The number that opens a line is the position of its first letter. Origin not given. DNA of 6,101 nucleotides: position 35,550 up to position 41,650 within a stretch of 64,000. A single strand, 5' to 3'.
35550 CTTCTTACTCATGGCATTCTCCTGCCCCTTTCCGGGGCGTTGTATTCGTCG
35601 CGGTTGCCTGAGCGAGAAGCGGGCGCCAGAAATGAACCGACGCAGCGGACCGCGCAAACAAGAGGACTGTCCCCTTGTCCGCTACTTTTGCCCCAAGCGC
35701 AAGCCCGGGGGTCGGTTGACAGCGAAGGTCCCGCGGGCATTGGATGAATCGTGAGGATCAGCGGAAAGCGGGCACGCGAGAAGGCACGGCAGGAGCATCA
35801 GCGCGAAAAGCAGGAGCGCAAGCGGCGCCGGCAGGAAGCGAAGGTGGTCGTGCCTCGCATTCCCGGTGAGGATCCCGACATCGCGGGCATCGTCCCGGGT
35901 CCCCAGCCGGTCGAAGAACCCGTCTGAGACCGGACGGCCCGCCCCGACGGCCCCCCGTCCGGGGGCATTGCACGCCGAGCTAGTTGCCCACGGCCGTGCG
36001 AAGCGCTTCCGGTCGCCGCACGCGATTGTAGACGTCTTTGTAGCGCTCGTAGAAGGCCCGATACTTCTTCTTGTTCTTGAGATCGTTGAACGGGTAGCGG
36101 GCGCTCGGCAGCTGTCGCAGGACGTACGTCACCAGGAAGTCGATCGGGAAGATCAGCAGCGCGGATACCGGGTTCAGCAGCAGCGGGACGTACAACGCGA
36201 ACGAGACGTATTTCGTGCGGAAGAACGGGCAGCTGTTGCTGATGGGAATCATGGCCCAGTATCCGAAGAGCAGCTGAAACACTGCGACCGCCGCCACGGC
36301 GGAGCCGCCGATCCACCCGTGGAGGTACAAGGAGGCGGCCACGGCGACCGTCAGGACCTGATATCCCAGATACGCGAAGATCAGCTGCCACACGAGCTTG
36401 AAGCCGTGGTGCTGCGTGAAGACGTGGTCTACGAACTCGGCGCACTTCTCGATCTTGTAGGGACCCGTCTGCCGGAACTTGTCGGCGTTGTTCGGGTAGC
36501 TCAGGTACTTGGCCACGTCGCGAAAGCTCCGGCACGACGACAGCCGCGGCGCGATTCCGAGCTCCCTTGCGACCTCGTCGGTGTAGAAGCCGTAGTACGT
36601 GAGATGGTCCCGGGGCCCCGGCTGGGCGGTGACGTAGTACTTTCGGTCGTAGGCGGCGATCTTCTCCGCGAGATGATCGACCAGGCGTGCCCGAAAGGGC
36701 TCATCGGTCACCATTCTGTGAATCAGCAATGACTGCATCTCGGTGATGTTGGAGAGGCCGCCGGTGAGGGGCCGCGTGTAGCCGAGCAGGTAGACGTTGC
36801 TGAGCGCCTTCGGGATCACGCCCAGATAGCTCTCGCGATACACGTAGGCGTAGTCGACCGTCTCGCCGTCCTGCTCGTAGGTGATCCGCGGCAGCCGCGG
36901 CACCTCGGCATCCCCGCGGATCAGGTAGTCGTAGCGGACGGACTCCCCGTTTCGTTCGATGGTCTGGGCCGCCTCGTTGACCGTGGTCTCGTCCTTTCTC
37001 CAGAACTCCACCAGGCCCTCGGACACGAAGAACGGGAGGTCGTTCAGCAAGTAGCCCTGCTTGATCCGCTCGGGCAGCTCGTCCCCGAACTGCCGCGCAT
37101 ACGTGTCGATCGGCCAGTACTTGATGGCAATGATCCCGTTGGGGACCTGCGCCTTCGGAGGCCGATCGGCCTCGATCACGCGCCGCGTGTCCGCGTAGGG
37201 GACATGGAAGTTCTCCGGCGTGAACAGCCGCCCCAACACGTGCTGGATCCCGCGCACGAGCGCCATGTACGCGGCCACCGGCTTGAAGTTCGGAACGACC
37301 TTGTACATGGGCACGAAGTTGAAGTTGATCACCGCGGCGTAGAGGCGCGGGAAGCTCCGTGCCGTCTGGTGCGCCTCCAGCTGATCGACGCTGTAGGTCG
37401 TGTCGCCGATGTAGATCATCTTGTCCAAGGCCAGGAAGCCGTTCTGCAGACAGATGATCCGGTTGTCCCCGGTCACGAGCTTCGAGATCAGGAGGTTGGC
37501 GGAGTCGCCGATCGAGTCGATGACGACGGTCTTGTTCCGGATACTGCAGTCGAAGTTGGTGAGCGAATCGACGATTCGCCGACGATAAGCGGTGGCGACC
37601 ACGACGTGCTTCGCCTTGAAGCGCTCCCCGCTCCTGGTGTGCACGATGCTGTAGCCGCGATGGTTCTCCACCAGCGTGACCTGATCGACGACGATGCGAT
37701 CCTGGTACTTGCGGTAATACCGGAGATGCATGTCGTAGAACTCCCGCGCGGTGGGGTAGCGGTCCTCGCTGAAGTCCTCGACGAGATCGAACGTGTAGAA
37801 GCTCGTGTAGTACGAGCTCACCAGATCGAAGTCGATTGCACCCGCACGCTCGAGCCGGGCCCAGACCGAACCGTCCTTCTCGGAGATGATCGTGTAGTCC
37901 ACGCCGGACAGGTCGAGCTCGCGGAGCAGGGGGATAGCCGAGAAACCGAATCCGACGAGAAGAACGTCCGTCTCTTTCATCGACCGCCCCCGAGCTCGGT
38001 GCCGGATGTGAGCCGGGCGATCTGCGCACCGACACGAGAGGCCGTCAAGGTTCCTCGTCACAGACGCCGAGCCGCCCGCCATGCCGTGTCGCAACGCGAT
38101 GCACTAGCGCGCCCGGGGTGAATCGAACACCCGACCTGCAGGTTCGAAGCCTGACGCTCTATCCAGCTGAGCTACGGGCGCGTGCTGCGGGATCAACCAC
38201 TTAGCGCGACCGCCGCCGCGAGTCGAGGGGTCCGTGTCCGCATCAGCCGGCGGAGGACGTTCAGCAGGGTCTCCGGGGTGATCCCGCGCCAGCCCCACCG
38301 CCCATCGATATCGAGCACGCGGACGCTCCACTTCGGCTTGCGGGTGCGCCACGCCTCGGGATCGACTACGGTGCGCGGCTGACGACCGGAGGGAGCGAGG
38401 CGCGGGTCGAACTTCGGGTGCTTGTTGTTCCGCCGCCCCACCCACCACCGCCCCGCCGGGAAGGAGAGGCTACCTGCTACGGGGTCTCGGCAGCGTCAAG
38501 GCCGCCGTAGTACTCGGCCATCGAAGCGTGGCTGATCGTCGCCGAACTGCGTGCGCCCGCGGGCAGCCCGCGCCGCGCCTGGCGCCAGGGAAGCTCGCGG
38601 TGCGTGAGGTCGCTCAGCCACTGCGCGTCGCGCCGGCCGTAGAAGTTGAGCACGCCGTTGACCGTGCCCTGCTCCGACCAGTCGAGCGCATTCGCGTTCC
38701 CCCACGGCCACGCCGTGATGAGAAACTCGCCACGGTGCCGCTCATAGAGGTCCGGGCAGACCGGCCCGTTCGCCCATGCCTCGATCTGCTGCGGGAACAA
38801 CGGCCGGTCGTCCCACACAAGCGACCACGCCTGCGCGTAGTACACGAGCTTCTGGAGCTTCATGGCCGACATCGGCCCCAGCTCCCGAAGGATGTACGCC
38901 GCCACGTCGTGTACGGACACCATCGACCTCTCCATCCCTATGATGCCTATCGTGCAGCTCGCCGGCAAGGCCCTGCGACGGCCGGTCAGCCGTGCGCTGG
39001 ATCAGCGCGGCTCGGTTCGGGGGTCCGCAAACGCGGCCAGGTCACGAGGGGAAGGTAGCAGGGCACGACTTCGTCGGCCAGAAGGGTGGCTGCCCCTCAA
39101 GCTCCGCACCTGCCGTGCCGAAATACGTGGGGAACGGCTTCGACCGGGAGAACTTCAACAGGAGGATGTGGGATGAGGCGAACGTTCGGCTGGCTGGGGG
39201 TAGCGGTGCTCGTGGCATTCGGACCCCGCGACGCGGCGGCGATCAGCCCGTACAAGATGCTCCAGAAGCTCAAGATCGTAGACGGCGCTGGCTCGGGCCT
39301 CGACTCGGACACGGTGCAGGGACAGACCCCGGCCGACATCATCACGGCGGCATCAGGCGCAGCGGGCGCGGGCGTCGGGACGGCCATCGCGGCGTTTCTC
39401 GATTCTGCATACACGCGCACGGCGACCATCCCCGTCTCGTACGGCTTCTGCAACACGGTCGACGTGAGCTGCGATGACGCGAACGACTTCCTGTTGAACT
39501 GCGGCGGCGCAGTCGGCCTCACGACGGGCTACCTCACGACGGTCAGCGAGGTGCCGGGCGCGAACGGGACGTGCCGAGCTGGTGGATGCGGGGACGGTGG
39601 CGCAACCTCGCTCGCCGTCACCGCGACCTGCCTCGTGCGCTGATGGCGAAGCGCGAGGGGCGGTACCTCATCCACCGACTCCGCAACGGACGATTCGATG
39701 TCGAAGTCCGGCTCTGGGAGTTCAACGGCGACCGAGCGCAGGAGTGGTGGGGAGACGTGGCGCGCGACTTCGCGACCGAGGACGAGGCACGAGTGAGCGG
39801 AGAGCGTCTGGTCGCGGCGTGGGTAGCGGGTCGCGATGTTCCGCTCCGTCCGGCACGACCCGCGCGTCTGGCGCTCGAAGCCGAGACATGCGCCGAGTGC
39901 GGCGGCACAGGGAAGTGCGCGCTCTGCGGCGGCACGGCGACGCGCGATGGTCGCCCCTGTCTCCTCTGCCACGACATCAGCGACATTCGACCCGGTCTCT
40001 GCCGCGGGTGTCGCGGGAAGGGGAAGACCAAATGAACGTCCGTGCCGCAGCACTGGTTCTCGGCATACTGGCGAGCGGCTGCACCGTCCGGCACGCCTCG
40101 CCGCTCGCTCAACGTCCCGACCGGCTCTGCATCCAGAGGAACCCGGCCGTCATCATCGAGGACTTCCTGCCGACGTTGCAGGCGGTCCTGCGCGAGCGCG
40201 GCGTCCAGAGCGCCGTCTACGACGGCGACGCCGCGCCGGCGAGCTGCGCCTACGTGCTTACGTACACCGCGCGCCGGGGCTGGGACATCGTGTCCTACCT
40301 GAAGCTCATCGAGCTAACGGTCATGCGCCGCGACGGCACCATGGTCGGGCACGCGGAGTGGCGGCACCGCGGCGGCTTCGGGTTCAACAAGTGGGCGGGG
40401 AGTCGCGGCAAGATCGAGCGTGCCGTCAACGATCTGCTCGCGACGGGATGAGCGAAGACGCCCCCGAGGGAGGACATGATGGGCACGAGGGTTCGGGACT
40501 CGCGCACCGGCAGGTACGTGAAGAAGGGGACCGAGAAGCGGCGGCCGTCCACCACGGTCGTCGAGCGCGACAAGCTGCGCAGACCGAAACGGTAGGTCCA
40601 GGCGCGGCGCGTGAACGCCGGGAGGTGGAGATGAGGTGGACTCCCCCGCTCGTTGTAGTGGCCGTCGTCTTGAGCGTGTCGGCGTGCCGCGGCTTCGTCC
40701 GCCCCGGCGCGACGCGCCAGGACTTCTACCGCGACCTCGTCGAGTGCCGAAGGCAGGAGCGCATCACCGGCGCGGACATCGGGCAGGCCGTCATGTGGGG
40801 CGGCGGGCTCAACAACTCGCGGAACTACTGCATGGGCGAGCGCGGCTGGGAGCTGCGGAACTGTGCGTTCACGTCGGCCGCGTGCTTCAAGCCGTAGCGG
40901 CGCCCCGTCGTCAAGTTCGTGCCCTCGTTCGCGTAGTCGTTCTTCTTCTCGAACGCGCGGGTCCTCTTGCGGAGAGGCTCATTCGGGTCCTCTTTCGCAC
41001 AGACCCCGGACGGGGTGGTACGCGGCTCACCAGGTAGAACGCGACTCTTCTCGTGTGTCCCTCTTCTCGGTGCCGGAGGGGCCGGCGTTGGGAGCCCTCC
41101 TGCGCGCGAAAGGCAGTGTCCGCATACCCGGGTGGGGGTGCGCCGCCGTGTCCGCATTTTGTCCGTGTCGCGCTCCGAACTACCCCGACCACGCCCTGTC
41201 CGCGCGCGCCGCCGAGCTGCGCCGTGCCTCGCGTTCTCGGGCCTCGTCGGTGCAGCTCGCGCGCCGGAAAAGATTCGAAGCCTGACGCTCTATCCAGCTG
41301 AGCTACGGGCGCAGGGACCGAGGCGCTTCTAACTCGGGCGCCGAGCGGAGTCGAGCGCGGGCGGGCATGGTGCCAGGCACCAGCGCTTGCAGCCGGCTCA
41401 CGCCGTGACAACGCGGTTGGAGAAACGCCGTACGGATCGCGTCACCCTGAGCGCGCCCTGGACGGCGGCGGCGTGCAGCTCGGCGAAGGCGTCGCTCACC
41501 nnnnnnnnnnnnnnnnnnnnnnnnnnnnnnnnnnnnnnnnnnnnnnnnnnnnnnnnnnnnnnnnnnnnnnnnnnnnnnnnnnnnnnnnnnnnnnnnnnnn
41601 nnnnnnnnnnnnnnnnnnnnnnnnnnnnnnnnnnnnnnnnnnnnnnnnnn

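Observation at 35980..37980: Atypically low-GC FMO-like oxidoreductase with a membrane domain, immediately 3' of the tRNA-Arg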

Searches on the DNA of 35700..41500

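Call 67: search_rna_families(source=window, start=35700, end=41500, threshold=evalue, max_evalue=1)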
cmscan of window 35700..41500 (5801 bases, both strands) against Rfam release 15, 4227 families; matches with E-value up to 1: 3.
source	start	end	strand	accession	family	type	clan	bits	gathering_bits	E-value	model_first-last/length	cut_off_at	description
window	38108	38181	-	RF00005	tRNA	Gene; tRNA;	CL00001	66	29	3.5e-13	1-71/71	no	tRNA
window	38107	38181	+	RF04354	Plastid-ycf2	Cis-reg;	-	29.5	65.7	0.0043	1-75/75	no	Plastid-ycf2 5UTR RNA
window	41260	41312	-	RF00005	tRNA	Gene; tRNA;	CL00001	22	29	0.47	1-71/71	no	tRNA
